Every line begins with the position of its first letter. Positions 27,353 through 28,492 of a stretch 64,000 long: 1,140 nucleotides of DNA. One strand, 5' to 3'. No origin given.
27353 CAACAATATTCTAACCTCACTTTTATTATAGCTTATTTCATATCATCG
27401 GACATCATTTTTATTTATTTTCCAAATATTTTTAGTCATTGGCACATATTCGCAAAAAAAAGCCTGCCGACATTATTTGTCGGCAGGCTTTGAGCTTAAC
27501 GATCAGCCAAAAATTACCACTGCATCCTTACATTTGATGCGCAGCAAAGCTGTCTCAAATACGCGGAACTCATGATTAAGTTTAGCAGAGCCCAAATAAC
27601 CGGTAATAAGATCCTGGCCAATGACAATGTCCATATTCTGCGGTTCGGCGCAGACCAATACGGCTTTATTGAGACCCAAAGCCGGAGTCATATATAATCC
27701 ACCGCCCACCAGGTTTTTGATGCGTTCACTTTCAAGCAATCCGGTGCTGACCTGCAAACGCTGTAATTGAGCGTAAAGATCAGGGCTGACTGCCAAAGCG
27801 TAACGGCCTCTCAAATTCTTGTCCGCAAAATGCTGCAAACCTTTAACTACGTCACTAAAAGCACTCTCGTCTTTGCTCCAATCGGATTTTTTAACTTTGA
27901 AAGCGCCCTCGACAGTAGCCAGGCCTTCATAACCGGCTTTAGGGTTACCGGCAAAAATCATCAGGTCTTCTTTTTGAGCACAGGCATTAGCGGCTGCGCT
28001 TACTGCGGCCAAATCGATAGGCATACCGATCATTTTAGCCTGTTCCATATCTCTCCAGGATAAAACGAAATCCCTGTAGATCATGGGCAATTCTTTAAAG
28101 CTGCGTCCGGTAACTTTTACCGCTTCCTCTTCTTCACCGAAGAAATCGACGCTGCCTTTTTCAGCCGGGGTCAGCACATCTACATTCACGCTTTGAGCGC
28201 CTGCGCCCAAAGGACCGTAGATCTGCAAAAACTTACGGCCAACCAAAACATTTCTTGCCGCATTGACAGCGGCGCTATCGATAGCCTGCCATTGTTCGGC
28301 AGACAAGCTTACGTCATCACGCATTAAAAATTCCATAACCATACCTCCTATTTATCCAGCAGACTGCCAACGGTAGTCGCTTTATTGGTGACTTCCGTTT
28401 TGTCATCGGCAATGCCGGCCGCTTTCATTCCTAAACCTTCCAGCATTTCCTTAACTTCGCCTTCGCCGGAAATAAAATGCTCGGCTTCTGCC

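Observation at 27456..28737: Family-1 encapsulin nanocompartment operon with EncFtn cargo carrying a GSL-type targeting peptide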

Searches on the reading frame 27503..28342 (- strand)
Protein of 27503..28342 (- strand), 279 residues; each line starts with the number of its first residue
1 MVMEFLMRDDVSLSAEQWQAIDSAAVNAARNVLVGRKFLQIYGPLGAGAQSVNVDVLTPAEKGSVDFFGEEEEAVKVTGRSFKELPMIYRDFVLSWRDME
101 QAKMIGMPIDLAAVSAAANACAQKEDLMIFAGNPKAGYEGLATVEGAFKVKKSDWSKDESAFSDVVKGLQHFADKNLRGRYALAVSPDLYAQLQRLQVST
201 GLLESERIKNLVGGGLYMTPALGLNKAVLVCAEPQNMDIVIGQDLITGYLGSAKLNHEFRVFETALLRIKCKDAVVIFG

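Call 3: search_protein_families(library=pfam, proteins=[window:27503-28342:-], max_evalue=0.01)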
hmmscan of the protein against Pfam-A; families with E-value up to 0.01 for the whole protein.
window:27503-28342:- (279 aa): 2 families
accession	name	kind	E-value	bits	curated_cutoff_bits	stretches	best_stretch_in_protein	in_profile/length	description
PF04454.18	Linocin_M18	-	4.3e-71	239.6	24.3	1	3-264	1-251/253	Encapsulating protein for peroxidase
PF09950.15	Major_capside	-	3.9e-08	33.4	26.8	1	79-155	21-104/251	Major capsid protein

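Call 4: search_protein_families(library=ncbifam, proteins=[window:27503-28342:-], max_evalue=0.01)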
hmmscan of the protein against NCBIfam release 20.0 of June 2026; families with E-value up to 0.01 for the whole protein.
window:27503-28342:- (279 aa): 1 family
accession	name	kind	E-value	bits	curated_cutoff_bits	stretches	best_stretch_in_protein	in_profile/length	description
NF041155.2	encap_f1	equivalog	4.8e-86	288.4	100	1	6-278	1-261/261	family 1 encapsulin nanocompartment shell protein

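Call 5: search_solved_structures(query=window:27503-28342:-, show_alignments=2)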
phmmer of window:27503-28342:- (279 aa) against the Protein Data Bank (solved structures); distinct sequences matched with E-value up to 0.001: 36.
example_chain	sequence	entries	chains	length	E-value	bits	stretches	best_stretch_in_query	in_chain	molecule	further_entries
7s4q_A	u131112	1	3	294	3.8e-68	233.1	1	4-276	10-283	EncA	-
7s20_A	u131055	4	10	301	4.2e-68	233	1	4-276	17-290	EncA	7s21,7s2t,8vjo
4pt2_P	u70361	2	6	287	4.2e-68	233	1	4-276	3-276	Encapsulin protein | Type 1 encapsulin shell protein EncA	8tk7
8v4n_A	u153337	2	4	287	7.3e-66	225.6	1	4-276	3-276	Type 1 encapsulin shell protein EncA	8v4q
9i8e_C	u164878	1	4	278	2.1e-63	217.6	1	3-276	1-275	Encapsulin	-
9i8f_C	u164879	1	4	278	7.6e-63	215.7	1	3-276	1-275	Encapsulin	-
9b9i_A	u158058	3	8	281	2.6e-62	214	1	4-276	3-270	Type 1 encapsulin shell protein EncA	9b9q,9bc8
6nj8_A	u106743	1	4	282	2.7e-58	200.8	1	10-275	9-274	Encapsulating protein for a DyP-type peroxidase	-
9fy6_A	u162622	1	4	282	4.8e-57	196.7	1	10-275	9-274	Bacteriocin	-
8rvj_A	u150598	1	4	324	7.7e-55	189.5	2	63-275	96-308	Type 1 encapsulin shell protein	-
7mh2_A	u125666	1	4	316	3.9e-54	187.2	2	64-275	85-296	T4GALA Engineered Protein Nanocage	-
9zvv_A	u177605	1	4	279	2.5e-51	178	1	10-275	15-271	Type 1 encapsulin shell protein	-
9zw3_A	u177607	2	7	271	6.7e-50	173.3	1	10-275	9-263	Type 1 encapsulin shell protein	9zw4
7lil_A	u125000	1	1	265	9.1e-20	74.6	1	3-276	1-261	Maritimacin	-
7lij_A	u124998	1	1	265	1.1e-19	74.3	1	3-276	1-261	Maritimacin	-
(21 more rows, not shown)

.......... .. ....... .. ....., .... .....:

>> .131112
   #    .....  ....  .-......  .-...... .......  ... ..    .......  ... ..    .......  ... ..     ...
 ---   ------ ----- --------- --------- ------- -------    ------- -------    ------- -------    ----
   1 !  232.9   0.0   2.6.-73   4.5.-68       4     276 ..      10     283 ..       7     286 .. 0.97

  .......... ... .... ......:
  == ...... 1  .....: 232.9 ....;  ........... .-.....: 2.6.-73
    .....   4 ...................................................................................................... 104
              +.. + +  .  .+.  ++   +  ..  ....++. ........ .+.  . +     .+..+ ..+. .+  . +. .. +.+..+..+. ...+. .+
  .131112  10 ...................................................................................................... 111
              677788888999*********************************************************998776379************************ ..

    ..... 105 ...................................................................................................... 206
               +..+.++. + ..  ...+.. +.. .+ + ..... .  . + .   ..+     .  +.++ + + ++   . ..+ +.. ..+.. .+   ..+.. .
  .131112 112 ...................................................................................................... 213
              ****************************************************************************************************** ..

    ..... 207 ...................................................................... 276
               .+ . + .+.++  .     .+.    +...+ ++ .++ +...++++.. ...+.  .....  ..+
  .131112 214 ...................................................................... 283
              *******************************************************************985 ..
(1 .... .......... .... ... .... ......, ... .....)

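Call 9: find_homologous_proteins(query=window:27503-28336:-, max_evalue=1e-10)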
Query window:27503-28336:- (277 aa): 186 proteins with E <= 1e-10 among 1814 candidates; the best 120 are listed.
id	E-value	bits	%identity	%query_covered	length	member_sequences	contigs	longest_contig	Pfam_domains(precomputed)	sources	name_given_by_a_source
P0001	7.3e-170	581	95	100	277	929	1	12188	PF09950.16,PF04454.19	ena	-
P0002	8.8e-158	542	87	100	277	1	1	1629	PF09950.16,PF04454.19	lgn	-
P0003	4.5e-156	536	90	100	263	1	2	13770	PF09950.16,PF04454.19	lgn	-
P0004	6.5e-153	526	90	100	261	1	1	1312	PF09950.16,PF04454.19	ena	-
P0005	2.9e-150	517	81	100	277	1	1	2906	PF09950.16,PF04454.19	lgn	-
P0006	4.6e-140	484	82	100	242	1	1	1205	PF09950.16,PF04454.19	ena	-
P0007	1.0e-108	381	64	100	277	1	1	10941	PF04454.19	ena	-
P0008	2.5e-108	380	62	100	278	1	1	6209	PF09950.16,PF04454.19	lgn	-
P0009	5.7e-107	375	61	100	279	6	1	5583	PF09950.16,PF04454.19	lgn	-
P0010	7.4e-106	372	59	100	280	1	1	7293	PF09950.16,PF04454.19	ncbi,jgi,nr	ncbi:MAG: Maritimacin [Sporomusa sp.]|jgi:uncharacterized linocin/CFP29 family protein|nr:Maritimaci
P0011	2.6e-103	363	59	100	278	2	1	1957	PF09950.16,PF04454.19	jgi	jgi:uncharacterized linocin/CFP29 family protein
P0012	8.4e-103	362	60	100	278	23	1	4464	PF25209.3,PF09950.16,PF04454.19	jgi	-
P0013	3.8e-101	356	57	100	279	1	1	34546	PF09950.16,PF04454.19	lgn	-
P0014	4.8e-101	356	58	100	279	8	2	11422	PF09950.16,PF04454.19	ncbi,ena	-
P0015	5.4e-101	356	57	100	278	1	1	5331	PF09950.16,PF04454.19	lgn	-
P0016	8.8e-101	355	57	100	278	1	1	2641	PF09950.16,PF04454.19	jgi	jgi:uncharacterized linocin/CFP29 family protein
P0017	2.5e-100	353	58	100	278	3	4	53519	PF09950.16,PF04454.19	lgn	-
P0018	2.7e-100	353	56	100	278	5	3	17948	PF09950.16,PF04454.19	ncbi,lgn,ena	-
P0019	1.4e-99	351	56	100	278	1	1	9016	PF09950.16,PF04454.19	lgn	-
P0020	7.0e-99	349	56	100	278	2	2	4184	PF09950.16,PF04454.19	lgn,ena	-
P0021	3.1e-98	347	56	100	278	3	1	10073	PF19774.6,PF09950.16,PF04454.19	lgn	-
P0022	1.2e-97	345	55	100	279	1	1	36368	PF09950.16,PF04454.19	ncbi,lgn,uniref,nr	ncbi:hypothetical protein P22_3858 [Propionispora sp. 2/2-37]|uniref:family 1 encapsulin nanocompart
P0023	1.6e-96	341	56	100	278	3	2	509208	PF19774.6,PF09950.16,PF04454.19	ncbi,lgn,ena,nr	ncbi:MAG TPA: family 1 encapsulin nanocompartment shell protein [Selenomonadales bacterium]|nr:famil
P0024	7.3e-96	339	55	100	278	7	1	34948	PF09950.16,PF04454.19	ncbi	-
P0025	1.3e-95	338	55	100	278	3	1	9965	PF09950.16,PF04454.19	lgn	-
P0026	1.3e-93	331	54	100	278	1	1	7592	PF09950.16,PF04454.19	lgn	-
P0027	1.8e-93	331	54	100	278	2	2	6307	PF09950.16,PF04454.19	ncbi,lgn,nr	ncbi:MAG TPA: bacteriocin [Firmicutes bacterium]|nr:bacteriocin [Bacillota bacterium]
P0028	4.2e-92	326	54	99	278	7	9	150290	PF09950.16,PF04454.19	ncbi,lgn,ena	-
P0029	2.7e-89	317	55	100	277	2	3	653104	PF09950.16,PF04454.19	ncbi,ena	-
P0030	1.6e-87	311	52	100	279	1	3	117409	PF09950.16,PF04454.19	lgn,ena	-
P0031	5.4e-87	310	52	100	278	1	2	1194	PF09950.16,PF04454.19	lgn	-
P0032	2.0e-86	308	51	100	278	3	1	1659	PF09950.16,PF04454.19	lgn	-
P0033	5.2e-86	307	52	100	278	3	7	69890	PF19774.6,PF09950.16,PF04454.19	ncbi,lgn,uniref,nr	ncbi:Maritimacin [Proteiniborus sp. DW1]|uniref:family 1 encapsulin nanocompartment shell protein n=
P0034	1.1e-85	305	51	100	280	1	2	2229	PF09950.16,PF04454.19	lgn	-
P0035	2.9e-85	304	93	54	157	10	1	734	PF09950.16,PF04454.19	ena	-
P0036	1.5e-84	302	93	54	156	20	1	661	PF09950.16,PF04454.19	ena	-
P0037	1.6e-84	302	52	100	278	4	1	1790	PF09950.16,PF04454.19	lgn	-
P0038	2.3e-84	301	51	100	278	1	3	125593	PF09950.16,PF04454.19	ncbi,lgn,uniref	ncbi:family 1 encapsulin nanocompartment shell protein [Proteiniborus sp.]|uniref:family 1 encapsuli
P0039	2.3e-84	301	51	100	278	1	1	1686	PF09950.16,PF04454.19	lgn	-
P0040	2.3e-84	301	51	100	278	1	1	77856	PF09950.16,PF04454.19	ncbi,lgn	-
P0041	3.2e-84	301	53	100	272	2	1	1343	PF04454.19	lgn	-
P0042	8.1e-84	299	51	100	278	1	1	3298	PF09950.16,PF04454.19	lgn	-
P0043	1.1e-83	299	51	100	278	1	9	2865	PF09950.16,PF04454.19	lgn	-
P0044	4.2e-83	297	51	100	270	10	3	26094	PF09950.16,PF04454.19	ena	-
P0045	4.3e-83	297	52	100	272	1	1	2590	PF04454.19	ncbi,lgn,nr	ncbi:MAG TPA: family 1 encapsulin nanocompartment shell protein [Anaerovoracaceae bacterium]|nr:fami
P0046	1.1e-82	296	51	100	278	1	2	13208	PF09950.16,PF04454.19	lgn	-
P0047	1.4e-82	295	53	100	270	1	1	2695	PF09950.16,PF04454.19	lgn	-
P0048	1.7e-82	295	52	100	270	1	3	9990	PF09950.16,PF04454.19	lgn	-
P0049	2.4e-82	295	50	100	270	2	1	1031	PF09950.16,PF04454.19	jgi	-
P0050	7.7e-82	293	51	100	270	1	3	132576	PF04454.19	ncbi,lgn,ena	-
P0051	1.8e-81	292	50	100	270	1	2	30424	PF04454.19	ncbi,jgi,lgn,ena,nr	ncbi:MAG TPA: bacteriocin family protein [Clostridiales bacterium]|nr:bacteriocin family protein [Cl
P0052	3.0e-81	291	49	100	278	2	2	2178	PF09950.16,PF04454.19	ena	-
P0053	3.2e-81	291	49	100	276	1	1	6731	PF25209.3,PF09950.16,PF04454.19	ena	-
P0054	3.9e-81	291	49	100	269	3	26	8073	PF09950.16,PF04454.19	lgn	-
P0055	4.8e-81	290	50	98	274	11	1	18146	PF25209.3,PF09950.16,PF04454.19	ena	-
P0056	7.9e-81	290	50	100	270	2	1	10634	PF19774.6,PF09950.16,PF04454.19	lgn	-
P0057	8.6e-81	289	50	100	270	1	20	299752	PF04454.19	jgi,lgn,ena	-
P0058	1.4e-80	289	50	100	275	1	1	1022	PF25209.3,PF09950.16,PF04454.19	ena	-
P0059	1.7e-80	288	51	100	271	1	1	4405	PF09950.16,PF04454.19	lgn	-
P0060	1.8e-80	288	50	100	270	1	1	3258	PF04454.19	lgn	-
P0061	1.9e-80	288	50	100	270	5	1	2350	PF04454.19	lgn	-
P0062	3.8e-80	287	50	100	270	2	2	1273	PF09950.16,PF04454.19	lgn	-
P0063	4.7e-80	287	49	100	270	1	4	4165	PF04454.19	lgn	-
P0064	1.1e-79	286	47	100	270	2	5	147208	PF09950.16,PF04454.19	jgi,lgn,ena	-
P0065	1.1e-79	286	52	94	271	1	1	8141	PF04454.19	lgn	-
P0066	1.2e-79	286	49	98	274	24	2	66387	PF09950.16,PF04454.19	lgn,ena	-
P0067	2.3e-79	285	49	100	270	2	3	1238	PF19774.6,PF09950.16,PF04454.19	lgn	-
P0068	2.5e-79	285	49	100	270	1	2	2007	PF04454.19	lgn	-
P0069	3.2e-79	284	49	100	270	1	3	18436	PF04454.19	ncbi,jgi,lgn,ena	-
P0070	3.3e-79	284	49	100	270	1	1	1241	PF09950.16,PF04454.19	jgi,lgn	-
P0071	3.7e-79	284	49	100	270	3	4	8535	PF04454.19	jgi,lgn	-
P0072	1.3e-78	282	48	100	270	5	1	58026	PF09950.16,PF04454.19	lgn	-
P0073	1.6e-78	282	49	98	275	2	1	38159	PF25209.3,PF09950.16,PF04454.19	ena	-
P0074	2.6e-78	281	49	100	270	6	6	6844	PF09950.16,PF04454.19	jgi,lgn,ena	jgi:uncharacterized linocin/CFP29 family protein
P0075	4.2e-78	281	50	100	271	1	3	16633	PF09950.16,PF04454.19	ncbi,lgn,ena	-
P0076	5.3e-78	280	50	100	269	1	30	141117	PF19774.6,PF09950.16,PF04454.19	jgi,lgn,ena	-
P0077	6.4e-78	280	48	100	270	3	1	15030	PF19774.6,PF09950.16,PF04454.19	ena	-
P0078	7.3e-78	280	49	100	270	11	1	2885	PF09950.16,PF04454.19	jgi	jgi:uncharacterized linocin/CFP29 family protein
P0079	1.0e-77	279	49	100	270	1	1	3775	PF04454.19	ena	-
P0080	1.1e-77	279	48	100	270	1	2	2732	PF09950.16,PF04454.19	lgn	-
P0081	1.2e-77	279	50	100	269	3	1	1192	PF19774.6,PF09950.16,PF04454.19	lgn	-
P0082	3.7e-77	278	48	100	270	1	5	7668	PF09950.16,PF04454.19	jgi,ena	-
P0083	3.8e-77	277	48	100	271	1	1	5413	PF09950.16,PF04454.19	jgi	jgi:Uncharacterized protein, linocin/CFP29 homolog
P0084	4.2e-77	277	50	100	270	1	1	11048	PF09950.16,PF04454.19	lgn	-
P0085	6.1e-77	277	48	100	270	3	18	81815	PF19774.6,PF09950.16,PF04454.19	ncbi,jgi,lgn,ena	jgi:uncharacterized linocin/CFP29 family protein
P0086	7.9e-77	276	50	100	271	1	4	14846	PF09950.16,PF04454.19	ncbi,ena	-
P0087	1.0e-76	276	49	100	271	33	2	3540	PF09950.16,PF04454.19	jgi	-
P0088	1.3e-76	276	48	100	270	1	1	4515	PF09950.16,PF04454.19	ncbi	-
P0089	2.2e-76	275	50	100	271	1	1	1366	PF09950.16,PF04454.19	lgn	-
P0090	2.6e-76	275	49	100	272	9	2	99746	PF04454.19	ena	-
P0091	3.3e-76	274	46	100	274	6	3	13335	PF09950.16,PF04454.19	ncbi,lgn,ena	-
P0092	4.4e-76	274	48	100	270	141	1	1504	PF19774.6,PF09950.16,PF04454.19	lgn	-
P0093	4.5e-76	274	49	100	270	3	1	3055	PF09950.16,PF04454.19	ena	-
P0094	5.3e-76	274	49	100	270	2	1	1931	PF09950.16,PF04454.19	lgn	-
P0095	6.7e-76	273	47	100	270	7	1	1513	PF19774.6,PF09950.16,PF04454.19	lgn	-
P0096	8.2e-76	273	49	100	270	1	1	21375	PF04454.19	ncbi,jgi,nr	ncbi:MAG: hypothetical protein K0S61_1736 [Anaerocolumna sp.]|jgi:uncharacterized linocin/CFP29 fami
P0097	3.3e-75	271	49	100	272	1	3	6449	PF09950.16,PF04454.19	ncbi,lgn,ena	-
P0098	3.4e-75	271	95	47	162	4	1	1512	PF09950.16,PF04454.19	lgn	-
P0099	4.2e-75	271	49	100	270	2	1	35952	PF04454.19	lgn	-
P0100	1.7e-74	269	47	100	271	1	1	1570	PF09950.16,PF04454.19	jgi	-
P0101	6.6e-74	267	46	100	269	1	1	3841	PF09950.16,PF04454.19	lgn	-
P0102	6.6e-74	267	48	100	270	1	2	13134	PF09950.16,PF04454.19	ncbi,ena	-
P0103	9.4e-74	266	47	100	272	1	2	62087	PF04454.19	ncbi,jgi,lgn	ncbi:MAG: family 1 encapsulin nanocompartment shell protein [Christensenellales bacterium]|jgi:uncha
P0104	1.5e-73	266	47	100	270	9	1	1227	PF04454.19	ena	-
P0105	2.0e-73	265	46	100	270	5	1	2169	PF19774.6,PF09950.16,PF04454.19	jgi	-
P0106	3.5e-73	264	48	100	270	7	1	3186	PF04454.19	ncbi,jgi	-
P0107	5.6e-73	264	49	100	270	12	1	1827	PF09950.16,PF04454.19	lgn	-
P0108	1.2e-72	263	47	100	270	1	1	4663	PF09950.16,PF04454.19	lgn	-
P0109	1.5e-72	262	47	100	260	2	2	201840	PF19774.6,PF09950.16,PF04454.19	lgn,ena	-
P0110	1.8e-72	262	47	100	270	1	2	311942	PF19774.6,PF04454.19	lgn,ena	-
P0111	3.9e-72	261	49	100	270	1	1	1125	PF09950.16,PF04454.19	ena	-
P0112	8.0e-72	260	47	100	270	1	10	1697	PF09950.16,PF04454.19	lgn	-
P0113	1.0e-71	260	48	100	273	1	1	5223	PF04454.19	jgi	jgi:uncharacterized linocin/CFP29 family protein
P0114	1.8e-71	259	47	100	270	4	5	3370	PF04454.19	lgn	-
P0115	3.7e-71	258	47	100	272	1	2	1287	PF09950.16,PF04454.19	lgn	-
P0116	3.8e-71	258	47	100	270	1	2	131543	PF04454.19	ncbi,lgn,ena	-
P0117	8.3e-71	257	47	100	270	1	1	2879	PF04454.19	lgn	-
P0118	8.4e-71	257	47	100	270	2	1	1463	PF09950.16,PF04454.19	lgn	-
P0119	1.4e-70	256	48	100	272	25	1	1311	PF09950.16,PF04454.19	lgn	-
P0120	1.4e-70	256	46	100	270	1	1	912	PF09950.16,PF04454.19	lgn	-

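Call 11: find_related_loci(query=A1, collection=genome_contigs, flank=6000)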
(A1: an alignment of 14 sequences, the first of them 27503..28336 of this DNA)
Query A1 (277 aa) in genome_contigs; peptide patterns used: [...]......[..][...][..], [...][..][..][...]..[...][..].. (x = any residue, [..] = any of these).
325 stretches matched a pattern; 215 encode a relative of the query (tblastn E <= 1e-3); the best 80 are kept; 80 distinct loci.
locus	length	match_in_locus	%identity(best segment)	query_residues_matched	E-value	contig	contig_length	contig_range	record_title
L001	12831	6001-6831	95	1-277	8e-173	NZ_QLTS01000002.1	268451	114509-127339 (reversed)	Phascolarctobacterium faecium DSM 14760 Ga0215641_102, whole genome shotgun sequence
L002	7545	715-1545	95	1-277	2e-172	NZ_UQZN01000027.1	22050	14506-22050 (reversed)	Uncultured Phascolarctobacterium sp. isolate UMGS791, whole genome shotgun sequence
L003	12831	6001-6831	95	1-277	4e-172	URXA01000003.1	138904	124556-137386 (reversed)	uncultured Phascolarctobacterium sp. isolate UMGS1431 genome assembly, contig: NODE_56_length_138904_cov_41.870010, whol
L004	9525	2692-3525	61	1-276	6e-115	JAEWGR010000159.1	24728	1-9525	MAG: Bacillota bacterium isolate OH_PBlB_39 k127_851177, whole genome shotgun sequence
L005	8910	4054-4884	59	1-276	2e-111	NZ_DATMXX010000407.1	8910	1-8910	MAG: Sporomusa sp. isolate SMAG_U13131 k141_170391, whole genome shotgun sequence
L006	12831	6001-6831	60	1-276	4e-107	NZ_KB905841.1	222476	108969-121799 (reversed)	Propionispira raffinosivorans DSM 20765 F606DRAFT_scaffold00003.3, whole genome shotgun sequence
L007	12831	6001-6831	60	1-276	8e-107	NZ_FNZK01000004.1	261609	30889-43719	Propionispira arboris strain DSM 2179, whole genome shotgun sequence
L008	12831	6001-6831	54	1-276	8e-106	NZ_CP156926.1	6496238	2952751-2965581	Sporomusa aerivorans strain DSM 13326 chromosome, complete genome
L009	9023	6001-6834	55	1-277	1e-104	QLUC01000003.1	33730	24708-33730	MAG: Bacillota bacterium isolate BS524 DDT36_3, whole genome shotgun sequence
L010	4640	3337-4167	54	1-276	2e-102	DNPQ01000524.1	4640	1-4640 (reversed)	MAG TPA_asm: Bacillota bacterium isolate UBA8347 contig_54680, whole genome shotgun sequence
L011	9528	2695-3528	55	1-276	3e-101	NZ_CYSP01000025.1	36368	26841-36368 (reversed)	Propionispora sp. 2/2-37 isolate 2/2, whole genome shotgun sequence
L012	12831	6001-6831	56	1-276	4e-100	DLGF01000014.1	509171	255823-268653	MAG TPA_asm: Sporomusaceae bacterium UBA7701 UBA7701_contig_33, whole genome shotgun sequence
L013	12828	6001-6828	54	1-275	9e-100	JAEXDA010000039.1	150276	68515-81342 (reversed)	MAG: Bacillota bacterium isolate OH_HBB_134 k127_396260, whole genome shotgun sequence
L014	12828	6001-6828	53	1-275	2e-99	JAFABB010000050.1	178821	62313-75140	MAG: Bacillota bacterium isolate OH_SBB_108 k127_542184, whole genome shotgun sequence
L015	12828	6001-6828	52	1-275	1e-98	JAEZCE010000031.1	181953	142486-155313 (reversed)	MAG: Bacillota bacterium isolate OH_CBrB_22 k127_3084875, whole genome shotgun sequence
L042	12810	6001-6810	50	1-276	5e-87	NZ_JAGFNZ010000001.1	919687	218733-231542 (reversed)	Caproiciproducens faecalis strain AGMB10547 AGMB10547_contigs_01, whole genome shotgun sequence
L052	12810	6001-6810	49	1-276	1e-85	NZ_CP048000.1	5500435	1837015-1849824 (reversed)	Anaerocolumna sedimenticola strain CBA3638 chromosome, complete genome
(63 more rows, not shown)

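Call 23: list_cluster_members(proteins=[window:27506-28336:-, window:28351-28725:-])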
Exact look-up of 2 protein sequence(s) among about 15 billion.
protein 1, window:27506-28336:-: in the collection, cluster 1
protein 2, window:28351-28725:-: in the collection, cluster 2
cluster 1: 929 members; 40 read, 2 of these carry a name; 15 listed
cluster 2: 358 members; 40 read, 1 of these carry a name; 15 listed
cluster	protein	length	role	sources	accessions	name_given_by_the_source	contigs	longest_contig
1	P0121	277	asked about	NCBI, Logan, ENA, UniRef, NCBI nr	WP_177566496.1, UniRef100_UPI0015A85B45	family 1 encapsulin nanocompartment shell protein [uncultured Phascolarctobacterium sp.] | family 1 encapsulin nanocompartment shell protein n=1 Tax=uncultured ...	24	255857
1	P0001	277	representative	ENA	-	-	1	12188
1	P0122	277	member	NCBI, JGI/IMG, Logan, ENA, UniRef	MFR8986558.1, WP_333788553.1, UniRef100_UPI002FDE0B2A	MAG: family 1 encapsulin nanocompartment shell protein [Phascolarctobacterium faecium] | family 1 encapsulin nanocompartment shell protein n=1 Tax=Phascolarctobacterium faecium ...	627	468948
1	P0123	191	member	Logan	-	-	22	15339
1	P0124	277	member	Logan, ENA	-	-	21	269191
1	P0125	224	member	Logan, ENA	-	-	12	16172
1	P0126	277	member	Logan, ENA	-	-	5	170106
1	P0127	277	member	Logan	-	-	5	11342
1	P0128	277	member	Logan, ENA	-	-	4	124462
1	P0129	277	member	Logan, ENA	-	-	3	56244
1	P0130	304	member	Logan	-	-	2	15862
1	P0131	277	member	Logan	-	-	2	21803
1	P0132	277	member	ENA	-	-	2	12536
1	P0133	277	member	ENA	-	-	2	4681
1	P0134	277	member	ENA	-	-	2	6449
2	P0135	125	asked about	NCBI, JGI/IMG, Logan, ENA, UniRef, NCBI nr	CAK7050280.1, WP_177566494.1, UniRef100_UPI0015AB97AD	demethoxyubiquinone hydroxylase family protein [Phascolarctobacterium sp.] | demethoxyubiquinone hydroxylase family protein n=1 Tax=Phascolarctobacterium sp. ... | demethoxyubiquinone hydroxylase family protein [uncultured Phascolarctobacterium sp.]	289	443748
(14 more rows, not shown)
